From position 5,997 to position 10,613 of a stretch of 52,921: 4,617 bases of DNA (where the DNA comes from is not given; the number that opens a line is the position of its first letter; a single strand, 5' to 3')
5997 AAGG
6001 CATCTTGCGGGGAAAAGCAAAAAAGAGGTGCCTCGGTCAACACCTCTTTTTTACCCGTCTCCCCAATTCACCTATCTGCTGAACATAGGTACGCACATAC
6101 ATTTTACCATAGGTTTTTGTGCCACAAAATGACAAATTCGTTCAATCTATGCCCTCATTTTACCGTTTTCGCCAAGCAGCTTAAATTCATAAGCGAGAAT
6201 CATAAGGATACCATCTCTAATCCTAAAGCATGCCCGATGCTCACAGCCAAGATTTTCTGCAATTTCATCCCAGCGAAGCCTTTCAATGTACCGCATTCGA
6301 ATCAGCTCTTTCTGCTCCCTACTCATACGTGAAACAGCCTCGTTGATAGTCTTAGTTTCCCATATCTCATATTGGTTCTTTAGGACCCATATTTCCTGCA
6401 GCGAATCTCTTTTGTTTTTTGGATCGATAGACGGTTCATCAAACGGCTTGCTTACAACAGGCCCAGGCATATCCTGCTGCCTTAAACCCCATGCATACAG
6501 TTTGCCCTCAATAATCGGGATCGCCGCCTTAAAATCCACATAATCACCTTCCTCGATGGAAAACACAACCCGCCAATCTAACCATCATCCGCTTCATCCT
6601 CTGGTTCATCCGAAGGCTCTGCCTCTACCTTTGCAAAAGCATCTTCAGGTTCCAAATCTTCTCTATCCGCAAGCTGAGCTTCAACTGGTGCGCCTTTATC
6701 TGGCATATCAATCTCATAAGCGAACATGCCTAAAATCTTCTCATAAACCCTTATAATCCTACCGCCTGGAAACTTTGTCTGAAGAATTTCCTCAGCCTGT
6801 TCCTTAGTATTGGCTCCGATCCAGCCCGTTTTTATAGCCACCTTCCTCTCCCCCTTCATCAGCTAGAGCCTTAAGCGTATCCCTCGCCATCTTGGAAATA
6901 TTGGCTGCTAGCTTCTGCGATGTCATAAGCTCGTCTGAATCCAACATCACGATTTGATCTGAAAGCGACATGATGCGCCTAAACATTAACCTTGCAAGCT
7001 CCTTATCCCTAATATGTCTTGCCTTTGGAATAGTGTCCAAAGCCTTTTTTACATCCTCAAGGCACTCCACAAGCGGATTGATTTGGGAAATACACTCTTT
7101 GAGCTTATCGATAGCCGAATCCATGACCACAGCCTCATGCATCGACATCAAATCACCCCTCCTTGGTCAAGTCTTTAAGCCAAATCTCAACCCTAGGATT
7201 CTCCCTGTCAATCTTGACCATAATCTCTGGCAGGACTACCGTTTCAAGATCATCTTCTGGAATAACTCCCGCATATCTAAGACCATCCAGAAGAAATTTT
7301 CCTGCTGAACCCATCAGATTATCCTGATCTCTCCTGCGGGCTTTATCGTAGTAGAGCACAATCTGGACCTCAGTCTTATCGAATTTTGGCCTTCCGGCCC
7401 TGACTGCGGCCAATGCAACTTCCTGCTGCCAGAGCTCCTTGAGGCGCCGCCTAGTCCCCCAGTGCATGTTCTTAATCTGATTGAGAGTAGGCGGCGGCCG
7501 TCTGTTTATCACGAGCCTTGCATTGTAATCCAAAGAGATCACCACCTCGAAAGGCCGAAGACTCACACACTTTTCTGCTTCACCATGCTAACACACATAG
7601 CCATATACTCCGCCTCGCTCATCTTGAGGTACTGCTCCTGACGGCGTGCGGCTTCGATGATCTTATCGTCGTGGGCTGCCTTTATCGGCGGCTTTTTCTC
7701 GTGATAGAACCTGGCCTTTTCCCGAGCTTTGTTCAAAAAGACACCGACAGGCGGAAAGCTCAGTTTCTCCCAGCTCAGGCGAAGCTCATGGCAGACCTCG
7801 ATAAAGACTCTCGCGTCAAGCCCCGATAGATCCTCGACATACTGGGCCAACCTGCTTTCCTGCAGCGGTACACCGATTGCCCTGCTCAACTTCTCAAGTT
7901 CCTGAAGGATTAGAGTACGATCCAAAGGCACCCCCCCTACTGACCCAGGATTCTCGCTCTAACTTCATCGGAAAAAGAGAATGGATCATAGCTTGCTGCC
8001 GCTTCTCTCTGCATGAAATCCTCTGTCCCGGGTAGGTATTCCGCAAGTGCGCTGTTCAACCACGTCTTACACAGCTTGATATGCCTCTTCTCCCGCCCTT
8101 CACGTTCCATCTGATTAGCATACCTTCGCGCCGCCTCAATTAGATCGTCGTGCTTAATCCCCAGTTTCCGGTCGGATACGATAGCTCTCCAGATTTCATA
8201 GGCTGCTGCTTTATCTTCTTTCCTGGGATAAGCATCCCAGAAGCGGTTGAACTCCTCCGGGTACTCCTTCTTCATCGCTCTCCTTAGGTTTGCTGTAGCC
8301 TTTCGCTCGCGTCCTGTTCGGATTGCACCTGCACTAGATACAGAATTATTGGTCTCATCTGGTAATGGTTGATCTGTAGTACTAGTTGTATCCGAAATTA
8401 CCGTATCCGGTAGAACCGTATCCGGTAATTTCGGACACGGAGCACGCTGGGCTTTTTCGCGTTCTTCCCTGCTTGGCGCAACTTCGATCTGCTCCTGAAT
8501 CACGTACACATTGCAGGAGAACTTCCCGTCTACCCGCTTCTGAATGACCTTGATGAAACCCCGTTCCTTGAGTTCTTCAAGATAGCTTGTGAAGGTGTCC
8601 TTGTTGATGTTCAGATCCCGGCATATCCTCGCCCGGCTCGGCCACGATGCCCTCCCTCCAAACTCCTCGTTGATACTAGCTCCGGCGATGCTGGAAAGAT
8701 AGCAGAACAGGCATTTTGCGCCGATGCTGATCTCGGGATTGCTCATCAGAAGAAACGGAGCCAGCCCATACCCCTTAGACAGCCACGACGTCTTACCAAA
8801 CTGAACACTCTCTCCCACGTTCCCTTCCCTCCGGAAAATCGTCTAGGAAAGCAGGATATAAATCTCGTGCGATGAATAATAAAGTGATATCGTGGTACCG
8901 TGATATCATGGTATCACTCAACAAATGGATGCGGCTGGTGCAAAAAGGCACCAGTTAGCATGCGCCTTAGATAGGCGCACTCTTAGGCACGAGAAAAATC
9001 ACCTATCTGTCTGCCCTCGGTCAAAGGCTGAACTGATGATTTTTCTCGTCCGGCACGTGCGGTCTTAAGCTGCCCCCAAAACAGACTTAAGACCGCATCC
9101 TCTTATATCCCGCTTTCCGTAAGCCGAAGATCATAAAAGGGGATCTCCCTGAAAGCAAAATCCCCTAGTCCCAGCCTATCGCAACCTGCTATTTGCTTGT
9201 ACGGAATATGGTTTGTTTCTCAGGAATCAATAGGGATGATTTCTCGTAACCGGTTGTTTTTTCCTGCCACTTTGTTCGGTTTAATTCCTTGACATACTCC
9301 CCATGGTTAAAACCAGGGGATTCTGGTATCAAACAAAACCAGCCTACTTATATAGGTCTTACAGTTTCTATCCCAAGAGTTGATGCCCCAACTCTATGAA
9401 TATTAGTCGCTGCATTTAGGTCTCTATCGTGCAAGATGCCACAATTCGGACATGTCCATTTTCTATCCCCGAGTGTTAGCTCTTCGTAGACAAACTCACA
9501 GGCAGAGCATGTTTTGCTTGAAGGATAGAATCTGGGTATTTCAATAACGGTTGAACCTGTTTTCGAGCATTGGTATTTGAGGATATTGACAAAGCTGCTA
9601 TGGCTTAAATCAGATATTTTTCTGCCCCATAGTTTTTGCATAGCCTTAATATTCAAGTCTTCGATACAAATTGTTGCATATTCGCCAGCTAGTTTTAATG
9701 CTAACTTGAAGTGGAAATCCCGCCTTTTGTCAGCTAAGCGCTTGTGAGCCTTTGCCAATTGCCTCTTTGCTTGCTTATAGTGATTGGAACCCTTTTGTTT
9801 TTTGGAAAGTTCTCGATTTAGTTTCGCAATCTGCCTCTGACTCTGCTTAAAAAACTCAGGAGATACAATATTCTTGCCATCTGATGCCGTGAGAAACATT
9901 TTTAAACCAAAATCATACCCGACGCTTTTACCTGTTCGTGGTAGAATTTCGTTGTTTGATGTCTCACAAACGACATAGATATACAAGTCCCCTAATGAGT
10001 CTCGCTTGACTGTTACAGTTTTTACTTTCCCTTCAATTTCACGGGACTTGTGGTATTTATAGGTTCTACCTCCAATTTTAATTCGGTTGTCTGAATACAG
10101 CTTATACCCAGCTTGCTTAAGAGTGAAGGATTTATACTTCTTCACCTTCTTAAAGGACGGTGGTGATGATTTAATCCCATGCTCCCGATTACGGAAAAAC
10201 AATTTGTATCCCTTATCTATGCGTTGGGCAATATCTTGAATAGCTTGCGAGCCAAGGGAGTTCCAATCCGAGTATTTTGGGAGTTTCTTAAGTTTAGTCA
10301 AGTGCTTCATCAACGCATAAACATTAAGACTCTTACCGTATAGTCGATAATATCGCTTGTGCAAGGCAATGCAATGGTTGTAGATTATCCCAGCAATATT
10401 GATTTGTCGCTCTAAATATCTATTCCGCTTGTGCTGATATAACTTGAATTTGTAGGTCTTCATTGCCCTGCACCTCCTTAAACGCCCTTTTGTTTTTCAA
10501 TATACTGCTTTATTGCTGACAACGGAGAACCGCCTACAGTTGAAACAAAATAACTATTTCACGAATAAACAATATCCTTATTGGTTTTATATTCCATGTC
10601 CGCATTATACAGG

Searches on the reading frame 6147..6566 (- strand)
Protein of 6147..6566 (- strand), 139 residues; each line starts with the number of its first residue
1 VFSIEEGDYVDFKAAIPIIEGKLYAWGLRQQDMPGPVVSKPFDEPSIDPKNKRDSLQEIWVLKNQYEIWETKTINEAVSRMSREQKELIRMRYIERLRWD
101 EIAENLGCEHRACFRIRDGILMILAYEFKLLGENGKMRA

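Call 31: search_protein_families(library=pfam, proteins=[window:6147-6566:-], max_evalue=0.001)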
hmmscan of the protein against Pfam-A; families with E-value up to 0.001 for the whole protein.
window:6147-6566:- (139 aa): 1 family
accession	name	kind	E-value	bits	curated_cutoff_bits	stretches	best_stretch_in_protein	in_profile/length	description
PF08281.18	Sigma70_r4_2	-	2.9e-06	27.3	25.7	1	74-108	4-38/54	Sigma-70, region 4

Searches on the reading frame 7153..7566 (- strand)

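Call 31: search_protein_families(library=pfam, proteins=[window:7153-7566:-], max_evalue=0.001)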
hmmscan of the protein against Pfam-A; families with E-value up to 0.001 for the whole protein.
window:7153-7566:- (137 aa): 1 family
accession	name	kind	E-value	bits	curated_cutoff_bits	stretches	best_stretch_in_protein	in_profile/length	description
PF05866.16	RusA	-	0.00069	20.7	22.8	1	47-129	30-122/124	Endodeoxyribonuclease RusA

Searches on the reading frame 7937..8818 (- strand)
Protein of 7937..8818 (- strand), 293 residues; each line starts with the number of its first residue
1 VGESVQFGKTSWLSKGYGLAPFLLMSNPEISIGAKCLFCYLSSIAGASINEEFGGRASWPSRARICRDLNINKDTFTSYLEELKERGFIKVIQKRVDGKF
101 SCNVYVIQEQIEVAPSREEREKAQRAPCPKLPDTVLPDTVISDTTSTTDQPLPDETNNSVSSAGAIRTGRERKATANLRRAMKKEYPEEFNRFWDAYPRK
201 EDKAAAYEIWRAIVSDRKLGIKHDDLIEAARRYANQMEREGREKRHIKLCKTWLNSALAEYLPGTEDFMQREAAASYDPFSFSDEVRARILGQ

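Call 31: search_protein_families(library=pfam, proteins=[window:7937-8818:-], max_evalue=0.001)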
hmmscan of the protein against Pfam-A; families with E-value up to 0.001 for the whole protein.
window:7937-8818:- (293 aa): 1 family
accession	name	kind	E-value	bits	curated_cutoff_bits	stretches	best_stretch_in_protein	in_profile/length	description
PF13730.12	HTH_36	-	5.9e-05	23.2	25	1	54-89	21-55/55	Helix-turn-helix domain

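Call 69: search_protein_families(library=phrogs, proteins=[window:7937-8818:-], max_evalue=0.00001)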
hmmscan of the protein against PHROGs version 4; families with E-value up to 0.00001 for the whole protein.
window:7937-8818:- (293 aa): 15 families
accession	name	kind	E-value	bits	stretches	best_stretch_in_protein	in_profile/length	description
phrog_270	-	DNA, RNA and nucleotide metabolism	1.9e-30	107.5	1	16-255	31-242/383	replication initiation protein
phrog_30285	-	unknown function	4.7e-15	57.1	1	5-144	15-146/208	-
phrog_15053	-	unknown function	5.8e-14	53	1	12-112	21-121/343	-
phrog_16304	-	unknown function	3e-13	51.2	1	171-275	128-229/244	-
phrog_30408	-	unknown function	2.4e-11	44.4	1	10-127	10-131/318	-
phrog_186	-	DNA, RNA and nucleotide metabolism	1.2e-10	42.5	1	26-156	31-156/308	DnaD-like helicase loader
phrog_7882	-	DNA, RNA and nucleotide metabolism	1.1e-09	39.2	1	14-159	14-171/314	DnaD-like helicase loader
phrog_9327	-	DNA, RNA and nucleotide metabolism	2.4e-09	38.2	1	63-256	48-235/276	primosomal protein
phrog_26426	-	DNA, RNA and nucleotide metabolism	5.1e-08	33.7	1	167-253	124-208/272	replication protein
phrog_428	-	DNA, RNA and nucleotide metabolism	2e-07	31.5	1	28-157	101-219/455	replication initiation protein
phrog_9474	-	DNA, RNA and nucleotide metabolism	2.8e-07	31.4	1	118-256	114-242/288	replication initiation protein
phrog_16167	-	DNA, RNA and nucleotide metabolism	4.5e-07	30.9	1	126-243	131-243/315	replication initiation protein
phrog_4221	-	DNA, RNA and nucleotide metabolism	1.2e-06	29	1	61-123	47-110/325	replication initiation protein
phrog_10293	-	unknown function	4.9e-06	27.4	1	182-255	9-77/185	-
phrog_391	-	DNA, RNA and nucleotide metabolism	6.3e-06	27.1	1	57-215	35-202/298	replication initiation O-like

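Call 78: search_protein_families(library=ncbifam, proteins=[window:7937-8818:-], max_evalue=0.001)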
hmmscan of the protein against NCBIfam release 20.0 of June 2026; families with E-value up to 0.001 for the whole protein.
window:7937-8818:- (293 aa): 0 families

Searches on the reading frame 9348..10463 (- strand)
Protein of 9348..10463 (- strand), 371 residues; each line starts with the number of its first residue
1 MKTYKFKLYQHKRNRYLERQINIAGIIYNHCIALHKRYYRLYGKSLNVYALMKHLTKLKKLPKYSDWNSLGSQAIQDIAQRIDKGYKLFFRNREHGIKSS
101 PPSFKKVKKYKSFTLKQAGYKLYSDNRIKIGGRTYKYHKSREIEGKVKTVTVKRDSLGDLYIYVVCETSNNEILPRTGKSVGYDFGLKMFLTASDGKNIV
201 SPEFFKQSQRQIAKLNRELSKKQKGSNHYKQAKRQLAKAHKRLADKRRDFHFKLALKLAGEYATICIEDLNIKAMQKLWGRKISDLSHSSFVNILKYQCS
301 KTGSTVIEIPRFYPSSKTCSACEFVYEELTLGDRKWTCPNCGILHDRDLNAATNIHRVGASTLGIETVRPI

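Call 3: search_protein_families(library=pfam, proteins=[window:9348-10463:-], max_evalue=0.01)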
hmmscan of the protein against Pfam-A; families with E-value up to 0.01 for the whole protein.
window:9348-10463:- (371 aa): 2 families
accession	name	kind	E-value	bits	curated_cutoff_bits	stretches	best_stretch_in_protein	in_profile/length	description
PF01385.25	OrfB_IS605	-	1.3e-23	83.9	30.5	1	164-277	2-118/120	Probable transposase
PF07282.18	Cas12f1-like_TNB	-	2.7e-22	79.1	26.3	1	288-355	1-60/60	Cas12f1-like, TNB domain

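Call 12: search_protein_families(library=padloc, proteins=[window:9348-10463:-], max_evalue=0.001)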
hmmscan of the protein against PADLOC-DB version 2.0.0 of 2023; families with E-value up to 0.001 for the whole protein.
window:9348-10463:- (371 aa): 13 families
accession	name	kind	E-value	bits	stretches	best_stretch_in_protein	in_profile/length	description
PDLC01700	Cas12f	-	8.2e-50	168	1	67-359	96-424/458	CAS-V-F; effector__SPE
PDLC00933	Cas12u4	-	1e-48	164.4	2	86-276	134-339/488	Cas12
PDLC01691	Cas12f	-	1.5e-45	154.6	1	2-357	3-327/332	CAS-V-F; effector__SPE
PDLC01674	Cas12f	-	6.6e-45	151.8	1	53-362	54-361/389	CAS-V-F; effector__SPE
PDLC01678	Cas12f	-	6.6e-45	151.8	1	53-362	54-361/389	Cas14c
PDLC01039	Csx1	-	2.3e-40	137.1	1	59-361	58-309/315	found elsewhere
PDLC00931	Cas12u2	-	1.4e-29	101.9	2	145-277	204-333/445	Cas12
PDLC01698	Cas12f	-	1.6e-26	91.6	1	99-277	142-320/411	CAS-V-F; effector__SPE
PDLC01690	Cas12f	-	5.5e-17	60.1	1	146-277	177-306/440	CAS-V-F; effector__SPE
PDLC00930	Cas12u1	-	1.9e-11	41.6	1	231-356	396-527/533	Cas12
PDLC01692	Cas12f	-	2.6e-11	41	1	232-356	395-526/532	CAS-V-F; effector__SPE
PDLC01699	Cas12f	-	1.5e-10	38.9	1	146-356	171-389/399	CAS-V-F; effector__SPE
PDLC00932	Cas12u3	-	4.7e-10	37.4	1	145-355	167-385/398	Cas12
